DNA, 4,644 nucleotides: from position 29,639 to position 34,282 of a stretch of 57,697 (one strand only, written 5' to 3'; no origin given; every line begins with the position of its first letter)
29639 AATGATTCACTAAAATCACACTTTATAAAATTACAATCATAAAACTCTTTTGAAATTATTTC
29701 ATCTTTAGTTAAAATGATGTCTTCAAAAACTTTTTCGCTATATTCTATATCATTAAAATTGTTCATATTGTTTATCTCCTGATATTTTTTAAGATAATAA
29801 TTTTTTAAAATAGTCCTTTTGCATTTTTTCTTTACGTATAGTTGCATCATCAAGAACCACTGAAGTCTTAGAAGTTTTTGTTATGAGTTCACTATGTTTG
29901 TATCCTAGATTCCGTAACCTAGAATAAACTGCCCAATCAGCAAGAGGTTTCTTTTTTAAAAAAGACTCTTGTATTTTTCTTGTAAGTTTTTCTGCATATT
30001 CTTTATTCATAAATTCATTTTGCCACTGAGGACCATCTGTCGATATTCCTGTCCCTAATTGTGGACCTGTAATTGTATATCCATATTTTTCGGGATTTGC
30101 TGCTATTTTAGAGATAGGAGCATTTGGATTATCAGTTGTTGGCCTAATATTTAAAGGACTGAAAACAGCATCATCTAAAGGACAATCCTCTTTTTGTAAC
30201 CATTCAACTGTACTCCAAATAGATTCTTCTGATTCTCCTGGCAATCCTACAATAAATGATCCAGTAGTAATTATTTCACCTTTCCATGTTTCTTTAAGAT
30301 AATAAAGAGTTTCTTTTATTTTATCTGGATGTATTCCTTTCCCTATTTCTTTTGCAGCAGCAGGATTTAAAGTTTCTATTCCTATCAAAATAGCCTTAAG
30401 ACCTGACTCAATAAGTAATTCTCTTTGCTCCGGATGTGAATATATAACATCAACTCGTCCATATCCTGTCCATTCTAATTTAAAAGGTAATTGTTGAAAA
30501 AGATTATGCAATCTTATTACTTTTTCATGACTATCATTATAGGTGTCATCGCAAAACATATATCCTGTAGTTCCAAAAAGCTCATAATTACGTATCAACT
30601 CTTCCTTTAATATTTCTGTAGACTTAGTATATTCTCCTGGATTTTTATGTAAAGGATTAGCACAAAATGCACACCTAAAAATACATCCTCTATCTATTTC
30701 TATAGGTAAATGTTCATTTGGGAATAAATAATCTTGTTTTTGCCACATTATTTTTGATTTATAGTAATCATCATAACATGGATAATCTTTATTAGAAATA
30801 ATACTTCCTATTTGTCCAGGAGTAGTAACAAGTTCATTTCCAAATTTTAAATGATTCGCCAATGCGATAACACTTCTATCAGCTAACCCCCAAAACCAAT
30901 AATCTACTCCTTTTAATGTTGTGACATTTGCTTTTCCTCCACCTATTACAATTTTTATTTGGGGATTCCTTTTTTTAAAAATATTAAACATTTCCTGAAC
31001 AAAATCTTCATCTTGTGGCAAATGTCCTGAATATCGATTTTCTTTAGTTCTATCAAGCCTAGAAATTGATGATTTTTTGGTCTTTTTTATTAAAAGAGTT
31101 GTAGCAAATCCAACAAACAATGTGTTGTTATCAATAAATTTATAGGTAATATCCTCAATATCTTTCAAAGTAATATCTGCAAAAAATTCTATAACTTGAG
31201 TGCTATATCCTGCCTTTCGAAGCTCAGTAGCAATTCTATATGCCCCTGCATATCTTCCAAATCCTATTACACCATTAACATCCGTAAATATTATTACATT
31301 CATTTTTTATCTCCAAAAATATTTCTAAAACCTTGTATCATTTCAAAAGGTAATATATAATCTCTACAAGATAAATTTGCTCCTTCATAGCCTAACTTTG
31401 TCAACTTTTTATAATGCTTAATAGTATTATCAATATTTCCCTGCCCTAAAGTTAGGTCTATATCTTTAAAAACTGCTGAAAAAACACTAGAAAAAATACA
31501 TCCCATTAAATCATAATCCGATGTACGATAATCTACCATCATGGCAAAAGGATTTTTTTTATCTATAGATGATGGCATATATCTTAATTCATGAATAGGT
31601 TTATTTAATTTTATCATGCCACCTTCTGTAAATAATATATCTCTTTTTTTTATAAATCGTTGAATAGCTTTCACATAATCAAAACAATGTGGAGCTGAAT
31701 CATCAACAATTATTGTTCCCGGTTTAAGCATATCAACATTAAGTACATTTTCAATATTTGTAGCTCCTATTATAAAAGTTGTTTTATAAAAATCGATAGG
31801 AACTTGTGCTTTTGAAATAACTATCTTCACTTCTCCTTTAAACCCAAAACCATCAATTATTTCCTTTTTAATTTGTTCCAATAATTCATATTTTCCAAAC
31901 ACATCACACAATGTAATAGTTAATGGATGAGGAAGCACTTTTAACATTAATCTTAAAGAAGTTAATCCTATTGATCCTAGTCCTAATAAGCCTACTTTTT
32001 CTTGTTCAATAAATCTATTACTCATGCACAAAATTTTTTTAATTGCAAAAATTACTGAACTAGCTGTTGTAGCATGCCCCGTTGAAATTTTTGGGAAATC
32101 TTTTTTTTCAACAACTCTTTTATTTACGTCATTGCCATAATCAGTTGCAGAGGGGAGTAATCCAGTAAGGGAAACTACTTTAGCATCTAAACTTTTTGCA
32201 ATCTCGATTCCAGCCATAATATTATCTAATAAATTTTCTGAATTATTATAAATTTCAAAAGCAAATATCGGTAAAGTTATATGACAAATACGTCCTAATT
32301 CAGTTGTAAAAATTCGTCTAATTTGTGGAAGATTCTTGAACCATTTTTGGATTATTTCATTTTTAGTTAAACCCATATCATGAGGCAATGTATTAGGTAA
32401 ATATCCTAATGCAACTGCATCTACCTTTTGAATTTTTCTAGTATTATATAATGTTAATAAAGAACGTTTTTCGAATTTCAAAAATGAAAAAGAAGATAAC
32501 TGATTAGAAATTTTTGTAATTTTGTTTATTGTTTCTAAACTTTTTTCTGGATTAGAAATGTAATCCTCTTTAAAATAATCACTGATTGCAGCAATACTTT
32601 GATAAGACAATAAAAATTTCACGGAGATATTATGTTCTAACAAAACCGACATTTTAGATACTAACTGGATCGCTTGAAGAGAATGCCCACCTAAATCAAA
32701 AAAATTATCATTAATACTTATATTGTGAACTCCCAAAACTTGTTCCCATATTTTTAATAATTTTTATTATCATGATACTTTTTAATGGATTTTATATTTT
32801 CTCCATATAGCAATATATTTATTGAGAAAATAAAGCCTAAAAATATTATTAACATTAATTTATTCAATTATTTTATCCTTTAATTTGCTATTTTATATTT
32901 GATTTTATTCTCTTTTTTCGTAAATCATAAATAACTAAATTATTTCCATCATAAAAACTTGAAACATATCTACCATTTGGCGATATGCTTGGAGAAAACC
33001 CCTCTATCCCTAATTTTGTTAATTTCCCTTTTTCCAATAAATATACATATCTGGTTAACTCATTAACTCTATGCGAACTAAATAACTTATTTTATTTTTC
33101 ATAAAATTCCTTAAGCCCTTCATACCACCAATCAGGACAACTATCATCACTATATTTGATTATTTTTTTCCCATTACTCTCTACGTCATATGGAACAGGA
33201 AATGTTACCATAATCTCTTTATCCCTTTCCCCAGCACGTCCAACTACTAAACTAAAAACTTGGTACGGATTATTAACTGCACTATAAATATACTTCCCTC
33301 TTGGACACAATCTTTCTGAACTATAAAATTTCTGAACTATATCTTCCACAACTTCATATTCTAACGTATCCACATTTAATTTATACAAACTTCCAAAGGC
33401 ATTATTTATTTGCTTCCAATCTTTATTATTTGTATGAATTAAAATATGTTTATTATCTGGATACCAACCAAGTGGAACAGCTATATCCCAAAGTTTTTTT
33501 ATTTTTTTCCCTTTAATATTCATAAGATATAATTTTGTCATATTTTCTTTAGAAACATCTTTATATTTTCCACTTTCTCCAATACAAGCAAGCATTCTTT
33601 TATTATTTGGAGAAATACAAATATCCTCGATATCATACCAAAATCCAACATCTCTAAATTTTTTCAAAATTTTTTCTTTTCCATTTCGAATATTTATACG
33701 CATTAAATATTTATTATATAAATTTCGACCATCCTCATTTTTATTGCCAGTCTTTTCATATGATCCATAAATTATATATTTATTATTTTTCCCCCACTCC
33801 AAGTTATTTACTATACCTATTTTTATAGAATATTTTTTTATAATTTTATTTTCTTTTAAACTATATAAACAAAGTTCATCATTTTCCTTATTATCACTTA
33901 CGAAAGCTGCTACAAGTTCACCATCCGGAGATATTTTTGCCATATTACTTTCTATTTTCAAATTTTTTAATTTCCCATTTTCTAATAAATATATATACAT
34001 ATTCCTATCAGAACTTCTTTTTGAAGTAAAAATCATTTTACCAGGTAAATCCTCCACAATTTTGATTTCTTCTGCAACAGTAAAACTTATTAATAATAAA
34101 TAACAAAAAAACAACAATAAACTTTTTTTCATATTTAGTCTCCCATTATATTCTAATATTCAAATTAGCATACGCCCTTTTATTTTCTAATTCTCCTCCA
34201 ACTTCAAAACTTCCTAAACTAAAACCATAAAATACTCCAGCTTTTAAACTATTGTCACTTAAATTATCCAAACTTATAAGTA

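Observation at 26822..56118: A ~29 kb NRPS / fatty-acyl / radical-SAM cluster embedded between phage modules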

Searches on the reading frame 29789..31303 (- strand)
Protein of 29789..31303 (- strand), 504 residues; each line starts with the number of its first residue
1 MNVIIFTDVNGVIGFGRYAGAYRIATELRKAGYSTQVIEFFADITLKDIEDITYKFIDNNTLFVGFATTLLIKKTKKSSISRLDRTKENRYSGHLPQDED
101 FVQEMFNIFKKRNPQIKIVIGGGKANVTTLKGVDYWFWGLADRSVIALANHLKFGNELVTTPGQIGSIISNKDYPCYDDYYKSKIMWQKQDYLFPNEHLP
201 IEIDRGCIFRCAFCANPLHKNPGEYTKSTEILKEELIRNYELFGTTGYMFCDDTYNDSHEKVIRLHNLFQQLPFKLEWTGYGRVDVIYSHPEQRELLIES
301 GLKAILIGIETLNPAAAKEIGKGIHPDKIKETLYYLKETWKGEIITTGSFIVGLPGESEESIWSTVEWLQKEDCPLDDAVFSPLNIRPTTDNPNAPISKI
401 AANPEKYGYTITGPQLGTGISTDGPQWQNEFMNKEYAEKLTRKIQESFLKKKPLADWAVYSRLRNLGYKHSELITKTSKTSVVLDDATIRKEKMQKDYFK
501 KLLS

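Call 5: search_protein_families(library=pfam, proteins=[window:29789-31303:-])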
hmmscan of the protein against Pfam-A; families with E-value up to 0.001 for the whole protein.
window:29789-31303:- (504 aa): 1 family
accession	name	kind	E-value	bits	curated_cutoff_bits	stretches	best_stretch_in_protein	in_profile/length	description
PF04055.27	Radical_SAM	-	5.8e-18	66.1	29.5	1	203-369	3-166/166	Radical SAM superfamily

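Call 29: search_protein_families(library=ncbifam, max_evalue=0.00001, proteins=[window:29789-31303:-])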
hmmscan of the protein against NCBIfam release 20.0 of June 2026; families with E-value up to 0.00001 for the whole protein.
window:29789-31303:- (504 aa): 15 families
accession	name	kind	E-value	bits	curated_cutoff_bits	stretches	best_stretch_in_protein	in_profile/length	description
TIGR04479.1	bcpD_PhpK_rSAM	subfamily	1.3e-24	86.5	600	1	171-474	214-494/504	PhpK family radical SAM P-methyltransferase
TIGR03471.1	HpnJ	equivalog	2.8e-20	72.6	577.6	1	175-371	173-364/472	hopanoid biosynthesis associated radical SAM protein HpnJ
TIGR04072.2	rSAM_ladder_B12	equivalog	4.1e-16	58.7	360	1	104-373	88-350/443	lipid biosynthesis B12-binding/radical SAM protein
TIGR04013.1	B12_SAM_MJ_1487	hypoth_equivalog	1.1e-10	41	251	1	104-218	58-171/382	TIGR04013 family B12-binding domain/radical SAM domain-containing protein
NF038361.1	rSAM_Sden_1168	equivalog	1.5e-10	40.3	575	1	196-369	280-448/560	Sden_1168 family B12-binding radical SAM P-methyltransferase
NF050148.1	rSAM_ApyD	equivalog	1.7e-10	40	750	1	197-367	198-361/645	RiPP biosynthesis radical SAM protein ApyD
TIGR03975.1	rSAM_ocin_1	subfamily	6.7e-10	38.1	281.85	1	110-370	152-428/606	RiPP maturation radical SAM C-methyltransferase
TIGR04385.1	B12_rSAM_cofa1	equivalog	3.6e-09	36.4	450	1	197-365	194-357/438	B12 lower ligand biosynthesis radical SAM protein BzaD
TIGR04014.1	B12_SAM_MJ_0865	equivalog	1.1e-08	34.4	360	1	201-391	163-353/434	methyl-coenzyme M reductase glutamine C-methyltransferase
TIGR00089.1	TIGR00089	subfamily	2.5e-08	33.1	251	1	188-372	130-318/429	MiaB/RimO family radical SAM methylthiotransferase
TIGR02026.1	BchE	equivalog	3.7e-08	32.7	481.35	1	185-367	180-360/497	magnesium-protoporphyrin IX monomethyl ester anaerobic oxidative cyclase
TIGR01125.1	TIGR01125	equivalog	2.3e-06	26.9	356.95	1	198-370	137-314/432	30S ribosomal protein S12 methylthiotransferase RimO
TIGR04434.1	rSAM_Pput_1520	hypoth_equivalog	4e-06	25.7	550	1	198-326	252-389/515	B12-binding domain/radical SAM domain-containing protein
NF045585.1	rSAM_slr0320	equivalog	7.4e-06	24.7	775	0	179-311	214-349/511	photosystem II high light acclimation radical SAM protein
NF040542.1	rSAM_RCCLKC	equivalog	9.2e-06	25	450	0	201-373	183-351/423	arsinothricin biosynthesis radical SAM protein ArsL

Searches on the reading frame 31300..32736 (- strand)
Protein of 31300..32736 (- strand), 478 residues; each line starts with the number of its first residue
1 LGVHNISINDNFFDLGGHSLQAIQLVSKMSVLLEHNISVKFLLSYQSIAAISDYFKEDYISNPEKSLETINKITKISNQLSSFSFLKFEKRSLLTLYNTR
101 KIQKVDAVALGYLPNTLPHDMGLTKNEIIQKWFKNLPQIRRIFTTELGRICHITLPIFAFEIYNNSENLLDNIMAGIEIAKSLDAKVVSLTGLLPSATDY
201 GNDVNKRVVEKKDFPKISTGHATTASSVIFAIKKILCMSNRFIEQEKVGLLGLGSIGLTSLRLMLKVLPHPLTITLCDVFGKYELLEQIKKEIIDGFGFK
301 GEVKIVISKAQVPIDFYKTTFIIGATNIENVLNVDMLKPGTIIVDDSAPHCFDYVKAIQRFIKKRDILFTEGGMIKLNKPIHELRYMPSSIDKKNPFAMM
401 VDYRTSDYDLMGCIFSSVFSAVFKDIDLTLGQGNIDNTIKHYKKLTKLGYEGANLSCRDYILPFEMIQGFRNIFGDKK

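Call 5: search_protein_families(library=pfam, proteins=[window:31300-32736:-])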
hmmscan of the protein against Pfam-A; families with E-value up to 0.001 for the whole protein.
window:31300-32736:- (478 aa): 1 family
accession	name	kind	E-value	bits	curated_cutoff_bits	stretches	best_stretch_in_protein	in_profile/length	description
PF00550.31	PP-binding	-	1.4e-09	38.5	20.8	1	4-54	16-66/67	Phosphopantetheine attachment site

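Call 29: search_protein_families(library=ncbifam, max_evalue=0.00001, proteins=[window:31300-32736:-])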
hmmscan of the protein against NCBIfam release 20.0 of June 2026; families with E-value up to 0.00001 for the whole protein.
window:31300-32736:- (478 aa): 4 families
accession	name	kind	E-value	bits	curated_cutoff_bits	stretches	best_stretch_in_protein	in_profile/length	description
NF053554.1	prodigi_MAP_PigE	equivalog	2.4e-09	36.1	850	1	154-378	67-273/837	prodigiosin MAP biosynthesis aminotransferase PigE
NF047350.1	aureusi_NRPS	equivalog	3.9e-09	33.9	2500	1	2-78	1938-2015/2373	aureusimine non-ribosomal peptide synthetase AusA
NF038078.1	NRPS_MxcG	equivalog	2.4e-08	31.7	2300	1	1-55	987-1041/1442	myxochelin non-ribosomal peptide synthetase MxcG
NF004282.0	PRK05691.1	subfamily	5.9e-07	25.9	4090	1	3-57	4256-4310/4334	non-ribosomal peptide synthase/polyketide synthase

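Call 40: search_solved_structures(query=window:31300-32736:-, max_evalue=0.01)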
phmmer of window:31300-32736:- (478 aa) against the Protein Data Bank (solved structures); distinct sequences matched with E-value up to 0.01: 24.
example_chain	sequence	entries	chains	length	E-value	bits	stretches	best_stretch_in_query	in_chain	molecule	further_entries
9e4s_A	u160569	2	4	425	1.1e-105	357.4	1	68-476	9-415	Amino acid adenylation domain protein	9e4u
9e4x_A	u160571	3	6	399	7.5e-105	354.7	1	83-475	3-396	Amino acid adenylation domain protein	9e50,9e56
9lcq_A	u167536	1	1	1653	2.6e-09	39.7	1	3-58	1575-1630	PvdL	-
9lcp_A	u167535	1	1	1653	2.6e-09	39.7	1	3-58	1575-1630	PvdL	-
9lco_A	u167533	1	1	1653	1.1e-08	37.7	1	3-58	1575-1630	PvdL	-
7b2b_A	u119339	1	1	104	2.5e-05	26.6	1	5-53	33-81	Peptide synthetase PaxA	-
9bfd_B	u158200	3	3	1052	5.8e-05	25.4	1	1-56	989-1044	Tyrocidine synthase 2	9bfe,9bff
4zxh_A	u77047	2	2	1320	0.00024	23.4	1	2-63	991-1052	ABBFA_003403 | Tyrocidine synthetase 3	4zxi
2gdw_A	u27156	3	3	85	0.00028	23.2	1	1-55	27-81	Tyrocidine synthetase III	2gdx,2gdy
9bfg_A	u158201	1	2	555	0.00029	23.1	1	1-56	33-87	Tyrocidine synthase 1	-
1dny_A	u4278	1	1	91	0.0003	23.1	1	1-55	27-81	NON-RIBOSOMAL PEPTIDE SYNTHETASE PEPTIDYL CARRIER PROTEIN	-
2k2q_A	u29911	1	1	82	0.00033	22.9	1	1-54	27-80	Tyrocidine synthetase 3 (Tyrocidine synthetase III)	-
4f6l_B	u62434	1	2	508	0.00034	22.9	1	4-59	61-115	AusA reductase domain protein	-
9bfd_A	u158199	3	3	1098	0.00064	22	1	1-56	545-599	Tyrocidine synthase 1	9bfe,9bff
2md9_A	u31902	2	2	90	0.00075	21.7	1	1-55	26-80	Tyrocidine synthase 3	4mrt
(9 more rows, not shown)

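Call 75: search_solved_structures(query=window:31300-32535:-, max_evalue=1e-20, show_alignments=1)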
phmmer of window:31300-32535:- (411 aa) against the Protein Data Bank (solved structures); distinct sequences matched with E-value up to 1e-20: 2.
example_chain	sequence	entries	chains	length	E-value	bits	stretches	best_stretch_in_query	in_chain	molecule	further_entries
9e4s_A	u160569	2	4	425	1.3e-105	356.9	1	11-409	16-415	Amino acid adenylation domain protein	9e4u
9e4x_A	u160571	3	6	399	4.6e-105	355.1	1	16-408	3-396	Amino acid adenylation domain protein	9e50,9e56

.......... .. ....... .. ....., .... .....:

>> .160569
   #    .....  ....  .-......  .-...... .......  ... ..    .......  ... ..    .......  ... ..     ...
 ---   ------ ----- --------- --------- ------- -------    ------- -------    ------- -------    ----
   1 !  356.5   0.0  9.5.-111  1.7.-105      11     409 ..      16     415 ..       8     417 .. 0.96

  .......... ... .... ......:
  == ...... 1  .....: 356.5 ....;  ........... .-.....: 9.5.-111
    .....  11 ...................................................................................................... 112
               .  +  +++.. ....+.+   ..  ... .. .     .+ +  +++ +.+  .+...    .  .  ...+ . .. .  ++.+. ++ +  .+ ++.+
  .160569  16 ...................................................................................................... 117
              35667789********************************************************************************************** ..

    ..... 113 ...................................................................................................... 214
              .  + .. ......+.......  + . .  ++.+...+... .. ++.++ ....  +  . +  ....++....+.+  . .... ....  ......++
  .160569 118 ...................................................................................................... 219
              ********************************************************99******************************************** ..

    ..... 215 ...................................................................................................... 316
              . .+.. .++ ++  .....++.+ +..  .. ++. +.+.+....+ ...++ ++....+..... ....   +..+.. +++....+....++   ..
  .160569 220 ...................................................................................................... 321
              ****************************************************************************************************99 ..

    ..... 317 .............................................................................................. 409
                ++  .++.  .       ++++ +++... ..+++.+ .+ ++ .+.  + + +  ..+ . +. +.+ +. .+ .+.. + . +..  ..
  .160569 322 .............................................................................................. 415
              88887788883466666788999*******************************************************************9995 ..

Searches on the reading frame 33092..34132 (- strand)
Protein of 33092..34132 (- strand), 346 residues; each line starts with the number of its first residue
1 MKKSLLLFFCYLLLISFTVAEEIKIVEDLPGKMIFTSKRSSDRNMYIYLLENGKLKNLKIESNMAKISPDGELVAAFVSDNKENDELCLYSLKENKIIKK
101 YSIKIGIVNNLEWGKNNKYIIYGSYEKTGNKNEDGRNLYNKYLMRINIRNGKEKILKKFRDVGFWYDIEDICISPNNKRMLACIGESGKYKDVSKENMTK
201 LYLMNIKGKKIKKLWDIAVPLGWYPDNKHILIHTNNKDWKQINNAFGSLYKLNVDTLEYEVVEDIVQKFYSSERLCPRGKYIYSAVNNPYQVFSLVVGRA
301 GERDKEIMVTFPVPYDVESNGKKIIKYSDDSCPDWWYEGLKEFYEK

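Call 4: search_protein_families(library=pfam, proteins=[window:33092-34132:-])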
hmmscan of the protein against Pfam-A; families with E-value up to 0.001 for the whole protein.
window:33092-34132:- (346 aa): 0 families

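Call 29: search_protein_families(library=ncbifam, max_evalue=0.00001, proteins=[window:33092-34132:-])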
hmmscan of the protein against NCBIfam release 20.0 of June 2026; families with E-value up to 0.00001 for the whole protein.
window:33092-34132:- (346 aa): 0 families

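Call 56: search_protein_families(library=phrogs, max_evalue=0.01, proteins=[window:33092-34132:-])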
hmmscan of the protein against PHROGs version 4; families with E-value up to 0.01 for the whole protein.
window:33092-34132:- (346 aa): 1 family
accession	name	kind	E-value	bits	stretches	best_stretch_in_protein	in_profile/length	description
phrog_9170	-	unknown function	0.0068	17.2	1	55-131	77-145/159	-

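Call 76: search_protein_families(library=pfam, max_evalue=10, proteins=[window:33092-34132:-])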
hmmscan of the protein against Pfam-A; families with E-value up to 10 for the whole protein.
window:33092-34132:- (346 aa): 5 families
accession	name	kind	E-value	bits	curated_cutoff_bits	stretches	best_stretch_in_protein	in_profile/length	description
PF02897.21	Peptidase_S9_N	-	0.001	18.4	24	1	65-141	129-205/414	Prolyl oligopeptidase, N-terminal beta-propeller domain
PF08450.18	SGL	-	0.0018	18.3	26.3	1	46-120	72-148/246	SMP-30/Gluconolactonase/LRE-like region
PF25174.1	Beta-prop_THOC3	-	0.0024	17.3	305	1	40-127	66-151/272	THOC3 beta-propeller domain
PF12768.13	Rax2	-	0.015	15.1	28.8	1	85-177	53-144/254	Rax2 C-terminal beta propeller domain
PF14509.12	GH97_C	-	0.073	13.8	25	1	21-106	3-85/97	Glycosyl-hydrolase 97 C-terminal, oligomerisation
